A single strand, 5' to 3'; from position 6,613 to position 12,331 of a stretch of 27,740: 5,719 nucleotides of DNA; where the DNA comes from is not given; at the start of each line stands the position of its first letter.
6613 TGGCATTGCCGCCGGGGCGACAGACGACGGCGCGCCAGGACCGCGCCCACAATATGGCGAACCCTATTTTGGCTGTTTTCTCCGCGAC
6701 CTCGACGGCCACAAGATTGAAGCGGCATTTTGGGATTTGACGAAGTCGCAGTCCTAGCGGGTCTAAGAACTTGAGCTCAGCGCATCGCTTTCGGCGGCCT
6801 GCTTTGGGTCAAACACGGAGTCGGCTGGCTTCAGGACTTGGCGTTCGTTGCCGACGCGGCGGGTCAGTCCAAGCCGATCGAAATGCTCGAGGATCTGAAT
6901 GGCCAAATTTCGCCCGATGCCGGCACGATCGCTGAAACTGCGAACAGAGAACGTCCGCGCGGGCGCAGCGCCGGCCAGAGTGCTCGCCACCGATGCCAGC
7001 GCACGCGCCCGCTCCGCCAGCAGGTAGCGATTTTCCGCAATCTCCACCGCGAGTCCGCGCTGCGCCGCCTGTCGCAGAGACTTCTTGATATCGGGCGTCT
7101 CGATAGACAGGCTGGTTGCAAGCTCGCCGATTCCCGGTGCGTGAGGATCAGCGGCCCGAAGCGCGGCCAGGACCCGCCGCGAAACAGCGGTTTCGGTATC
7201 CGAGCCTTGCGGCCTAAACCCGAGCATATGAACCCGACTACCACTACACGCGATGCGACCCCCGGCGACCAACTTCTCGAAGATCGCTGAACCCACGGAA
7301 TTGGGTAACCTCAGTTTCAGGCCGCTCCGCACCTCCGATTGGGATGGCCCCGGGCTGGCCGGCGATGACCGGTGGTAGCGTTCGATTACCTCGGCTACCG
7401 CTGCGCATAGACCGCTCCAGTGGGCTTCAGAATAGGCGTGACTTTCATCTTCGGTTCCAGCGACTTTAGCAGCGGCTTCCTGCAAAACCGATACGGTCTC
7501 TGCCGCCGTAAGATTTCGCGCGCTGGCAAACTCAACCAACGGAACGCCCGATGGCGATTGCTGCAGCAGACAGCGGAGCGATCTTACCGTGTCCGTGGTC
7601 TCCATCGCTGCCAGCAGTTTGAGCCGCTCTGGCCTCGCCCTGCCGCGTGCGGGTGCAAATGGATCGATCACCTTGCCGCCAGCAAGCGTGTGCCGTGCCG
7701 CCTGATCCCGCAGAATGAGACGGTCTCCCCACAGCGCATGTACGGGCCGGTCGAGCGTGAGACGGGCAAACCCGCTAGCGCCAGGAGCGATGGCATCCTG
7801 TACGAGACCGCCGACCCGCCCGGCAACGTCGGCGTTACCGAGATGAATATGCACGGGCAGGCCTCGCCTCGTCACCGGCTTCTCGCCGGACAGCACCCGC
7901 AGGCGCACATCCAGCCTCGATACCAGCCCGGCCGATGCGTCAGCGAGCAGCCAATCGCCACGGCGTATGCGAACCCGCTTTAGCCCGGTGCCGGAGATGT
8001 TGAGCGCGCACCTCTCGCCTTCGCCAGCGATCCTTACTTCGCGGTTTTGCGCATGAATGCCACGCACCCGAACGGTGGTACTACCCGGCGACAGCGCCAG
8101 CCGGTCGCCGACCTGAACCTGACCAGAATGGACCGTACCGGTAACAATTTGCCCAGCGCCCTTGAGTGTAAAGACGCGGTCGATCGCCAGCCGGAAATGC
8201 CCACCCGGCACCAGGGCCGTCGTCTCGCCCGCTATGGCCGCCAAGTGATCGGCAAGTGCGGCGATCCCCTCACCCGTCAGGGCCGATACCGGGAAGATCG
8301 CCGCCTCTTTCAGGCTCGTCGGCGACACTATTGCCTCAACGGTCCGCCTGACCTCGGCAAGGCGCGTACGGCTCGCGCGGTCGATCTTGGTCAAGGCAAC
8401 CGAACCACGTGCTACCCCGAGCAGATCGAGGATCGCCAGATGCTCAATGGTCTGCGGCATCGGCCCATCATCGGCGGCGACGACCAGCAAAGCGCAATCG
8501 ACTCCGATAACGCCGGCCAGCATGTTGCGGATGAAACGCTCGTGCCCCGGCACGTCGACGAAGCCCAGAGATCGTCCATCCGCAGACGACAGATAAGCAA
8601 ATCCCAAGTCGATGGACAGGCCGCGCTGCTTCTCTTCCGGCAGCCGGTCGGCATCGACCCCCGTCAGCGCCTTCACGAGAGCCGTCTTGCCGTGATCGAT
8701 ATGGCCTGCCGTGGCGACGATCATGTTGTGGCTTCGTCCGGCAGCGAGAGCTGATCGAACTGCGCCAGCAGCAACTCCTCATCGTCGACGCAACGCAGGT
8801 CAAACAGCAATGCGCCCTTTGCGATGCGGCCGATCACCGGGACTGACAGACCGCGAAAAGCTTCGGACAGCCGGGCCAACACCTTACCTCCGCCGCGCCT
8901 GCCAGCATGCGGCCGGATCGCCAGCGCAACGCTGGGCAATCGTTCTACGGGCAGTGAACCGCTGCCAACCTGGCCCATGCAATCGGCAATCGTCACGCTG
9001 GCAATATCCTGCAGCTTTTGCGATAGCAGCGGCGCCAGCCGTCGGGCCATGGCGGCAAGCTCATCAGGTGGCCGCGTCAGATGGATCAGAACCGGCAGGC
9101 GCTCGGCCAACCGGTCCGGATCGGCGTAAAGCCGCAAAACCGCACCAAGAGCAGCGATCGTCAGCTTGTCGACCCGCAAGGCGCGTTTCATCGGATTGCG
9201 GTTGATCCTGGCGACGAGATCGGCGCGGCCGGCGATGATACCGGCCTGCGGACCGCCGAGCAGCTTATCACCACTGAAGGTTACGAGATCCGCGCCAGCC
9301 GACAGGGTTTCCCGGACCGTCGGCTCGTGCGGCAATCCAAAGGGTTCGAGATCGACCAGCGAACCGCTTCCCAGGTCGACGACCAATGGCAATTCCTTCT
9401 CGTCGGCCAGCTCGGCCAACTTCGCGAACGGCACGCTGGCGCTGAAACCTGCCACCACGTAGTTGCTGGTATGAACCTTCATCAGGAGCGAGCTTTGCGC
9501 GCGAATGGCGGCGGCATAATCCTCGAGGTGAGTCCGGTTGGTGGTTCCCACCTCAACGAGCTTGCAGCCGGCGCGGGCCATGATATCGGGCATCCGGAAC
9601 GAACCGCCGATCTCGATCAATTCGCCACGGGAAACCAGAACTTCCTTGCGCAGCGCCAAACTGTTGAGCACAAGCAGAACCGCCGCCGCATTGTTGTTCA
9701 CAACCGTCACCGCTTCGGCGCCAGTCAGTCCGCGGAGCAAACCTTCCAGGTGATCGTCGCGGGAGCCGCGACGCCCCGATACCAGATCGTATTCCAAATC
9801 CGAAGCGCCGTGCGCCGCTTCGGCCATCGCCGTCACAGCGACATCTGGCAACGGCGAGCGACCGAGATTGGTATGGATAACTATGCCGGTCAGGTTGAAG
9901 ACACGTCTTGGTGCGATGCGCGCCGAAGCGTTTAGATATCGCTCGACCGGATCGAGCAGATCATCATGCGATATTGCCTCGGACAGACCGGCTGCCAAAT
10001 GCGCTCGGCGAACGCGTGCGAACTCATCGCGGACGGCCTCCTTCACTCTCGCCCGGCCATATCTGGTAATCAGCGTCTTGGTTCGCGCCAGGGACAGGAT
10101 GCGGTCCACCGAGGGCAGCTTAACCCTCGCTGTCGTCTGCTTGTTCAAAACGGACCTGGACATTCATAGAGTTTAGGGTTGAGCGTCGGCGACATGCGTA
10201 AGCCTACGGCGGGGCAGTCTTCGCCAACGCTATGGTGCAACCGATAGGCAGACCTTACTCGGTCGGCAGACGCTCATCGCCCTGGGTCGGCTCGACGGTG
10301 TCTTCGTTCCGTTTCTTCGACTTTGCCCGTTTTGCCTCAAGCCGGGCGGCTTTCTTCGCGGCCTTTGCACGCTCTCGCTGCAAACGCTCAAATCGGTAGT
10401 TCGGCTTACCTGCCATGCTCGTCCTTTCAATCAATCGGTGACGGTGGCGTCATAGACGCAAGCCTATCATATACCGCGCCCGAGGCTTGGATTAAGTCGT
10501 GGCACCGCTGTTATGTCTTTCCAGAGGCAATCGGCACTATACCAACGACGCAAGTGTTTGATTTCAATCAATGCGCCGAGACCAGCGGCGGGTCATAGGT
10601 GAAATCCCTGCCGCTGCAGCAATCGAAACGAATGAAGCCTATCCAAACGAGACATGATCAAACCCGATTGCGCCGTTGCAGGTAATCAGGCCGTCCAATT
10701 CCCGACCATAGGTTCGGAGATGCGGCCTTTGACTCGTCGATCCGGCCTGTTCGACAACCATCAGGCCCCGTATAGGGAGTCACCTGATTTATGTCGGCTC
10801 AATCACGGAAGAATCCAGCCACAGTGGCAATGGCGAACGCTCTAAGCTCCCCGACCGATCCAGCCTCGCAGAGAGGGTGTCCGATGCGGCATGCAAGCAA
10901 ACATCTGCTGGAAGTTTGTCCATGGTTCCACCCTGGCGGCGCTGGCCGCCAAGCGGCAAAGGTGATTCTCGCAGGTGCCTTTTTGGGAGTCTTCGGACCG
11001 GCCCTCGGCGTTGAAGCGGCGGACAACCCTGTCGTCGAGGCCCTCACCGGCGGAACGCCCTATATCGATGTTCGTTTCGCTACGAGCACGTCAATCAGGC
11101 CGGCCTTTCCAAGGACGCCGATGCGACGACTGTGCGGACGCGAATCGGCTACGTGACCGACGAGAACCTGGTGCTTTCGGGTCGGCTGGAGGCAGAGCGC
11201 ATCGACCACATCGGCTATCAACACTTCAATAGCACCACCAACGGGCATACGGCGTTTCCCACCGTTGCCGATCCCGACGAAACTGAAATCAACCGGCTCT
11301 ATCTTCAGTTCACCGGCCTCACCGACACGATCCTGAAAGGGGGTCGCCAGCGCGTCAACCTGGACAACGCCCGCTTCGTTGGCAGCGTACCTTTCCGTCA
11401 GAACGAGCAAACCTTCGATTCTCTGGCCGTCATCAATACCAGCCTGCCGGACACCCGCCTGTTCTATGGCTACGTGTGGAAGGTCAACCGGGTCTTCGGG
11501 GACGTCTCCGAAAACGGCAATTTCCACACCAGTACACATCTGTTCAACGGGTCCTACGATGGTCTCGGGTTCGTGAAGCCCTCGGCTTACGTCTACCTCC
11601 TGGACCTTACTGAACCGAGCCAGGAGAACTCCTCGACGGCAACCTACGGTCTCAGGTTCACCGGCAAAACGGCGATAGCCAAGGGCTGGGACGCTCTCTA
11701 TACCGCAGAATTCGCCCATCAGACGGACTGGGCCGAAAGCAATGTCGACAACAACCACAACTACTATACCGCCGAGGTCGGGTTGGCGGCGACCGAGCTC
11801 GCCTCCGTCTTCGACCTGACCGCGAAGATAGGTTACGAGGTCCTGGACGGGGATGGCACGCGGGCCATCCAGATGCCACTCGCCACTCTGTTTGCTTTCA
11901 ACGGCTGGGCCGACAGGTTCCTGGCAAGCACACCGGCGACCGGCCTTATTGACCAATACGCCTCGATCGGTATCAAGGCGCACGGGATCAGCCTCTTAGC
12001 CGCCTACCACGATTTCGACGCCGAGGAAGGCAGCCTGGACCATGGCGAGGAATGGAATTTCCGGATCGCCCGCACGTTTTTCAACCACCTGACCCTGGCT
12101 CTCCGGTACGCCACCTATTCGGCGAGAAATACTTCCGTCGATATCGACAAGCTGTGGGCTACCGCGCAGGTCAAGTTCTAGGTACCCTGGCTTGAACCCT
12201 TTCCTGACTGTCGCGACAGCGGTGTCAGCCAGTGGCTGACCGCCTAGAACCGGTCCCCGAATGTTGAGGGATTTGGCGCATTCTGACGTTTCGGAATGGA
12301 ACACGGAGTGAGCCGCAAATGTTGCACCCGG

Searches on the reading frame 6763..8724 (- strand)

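Call 10: search_protein_families(library=pfam, proteins=[window:6763-8724:-], max_evalue=0.001)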
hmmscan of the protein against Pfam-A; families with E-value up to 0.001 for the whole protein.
window:6763-8724:- (653 aa): 6 families
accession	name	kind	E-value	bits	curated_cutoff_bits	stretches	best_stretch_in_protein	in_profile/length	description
PF00009.33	GTP_EFTU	-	9.4e-33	113.8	26.5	1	2-162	5-183/188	Elongation factor Tu GTP binding domain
PF25461.1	Beta-barrel_SelB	-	2.6e-19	69.7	27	1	287-359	16-80/80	Selenocysteine-specific elongation factor, beta-barrel domain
PF09107.17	SelB-wing_3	-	6.2e-12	45.3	23.2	1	591-629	8-46/47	Elongation factor SelB, winged helix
PF03144.31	GTP_EFTU_D2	-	4.7e-11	43.4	30.3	1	191-259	1-72/73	Elongation factor Tu domain 2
PF09106.17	SelB-wing_2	-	6.3e-09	36.2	22.3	1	446-499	3-56/57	Elongation factor SelB, winged helix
PF14578.12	GTP_EFTU_D4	-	0.0008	19.7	23.8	0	192-257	18-83/86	Elongation factor Tu domain 4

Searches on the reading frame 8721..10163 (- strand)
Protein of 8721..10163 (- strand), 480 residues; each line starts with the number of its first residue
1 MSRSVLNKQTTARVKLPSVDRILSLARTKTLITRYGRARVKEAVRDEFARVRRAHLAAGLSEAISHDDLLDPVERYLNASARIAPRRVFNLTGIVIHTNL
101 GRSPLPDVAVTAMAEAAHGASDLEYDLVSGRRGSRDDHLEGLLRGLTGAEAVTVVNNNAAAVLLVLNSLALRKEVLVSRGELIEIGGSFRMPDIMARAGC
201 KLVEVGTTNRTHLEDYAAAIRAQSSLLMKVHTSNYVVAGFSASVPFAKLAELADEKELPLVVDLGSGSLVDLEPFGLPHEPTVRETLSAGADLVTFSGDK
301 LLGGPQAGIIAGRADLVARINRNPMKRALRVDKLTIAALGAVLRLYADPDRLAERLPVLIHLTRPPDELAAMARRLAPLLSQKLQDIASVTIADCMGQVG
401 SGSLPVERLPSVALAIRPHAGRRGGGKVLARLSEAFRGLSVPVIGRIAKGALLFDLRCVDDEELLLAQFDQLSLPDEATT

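Call 10: search_protein_families(library=pfam, proteins=[window:8721-10163:-], max_evalue=0.001)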
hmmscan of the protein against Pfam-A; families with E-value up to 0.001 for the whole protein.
window:8721-10163:- (480 aa): 2 families
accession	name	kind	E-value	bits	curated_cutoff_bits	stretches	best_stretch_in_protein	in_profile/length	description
PF03841.19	SelA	-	5.2e-156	519.7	22.8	1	88-459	1-366/367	L-seryl-tRNA selenium transferase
PF12390.13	Se-cys_synth_N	-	3.2e-11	43.6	22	1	15-52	3-40/40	Selenocysteine synthase N terminal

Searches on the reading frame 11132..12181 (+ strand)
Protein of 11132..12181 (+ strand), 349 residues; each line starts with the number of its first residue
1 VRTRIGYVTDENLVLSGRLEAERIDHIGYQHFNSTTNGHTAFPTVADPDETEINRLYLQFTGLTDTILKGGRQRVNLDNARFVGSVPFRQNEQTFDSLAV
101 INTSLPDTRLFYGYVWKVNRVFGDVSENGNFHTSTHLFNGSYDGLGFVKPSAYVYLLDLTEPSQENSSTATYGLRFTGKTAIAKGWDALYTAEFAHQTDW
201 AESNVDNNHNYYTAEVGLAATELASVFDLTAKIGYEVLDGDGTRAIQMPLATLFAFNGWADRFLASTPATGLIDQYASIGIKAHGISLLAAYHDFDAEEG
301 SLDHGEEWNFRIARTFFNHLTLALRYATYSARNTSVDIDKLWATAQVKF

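Call 8: search_protein_families(library=pfam, proteins=[window:11132-12181:+], max_evalue=0.01)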
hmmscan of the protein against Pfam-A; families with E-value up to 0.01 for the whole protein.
window:11132-12181:+ (349 aa): 1 family
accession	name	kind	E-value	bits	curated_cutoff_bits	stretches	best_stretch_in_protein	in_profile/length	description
PF13372.12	Alginate_exp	-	1.8e-08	34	25.2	1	38-218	66-244/395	Alginate export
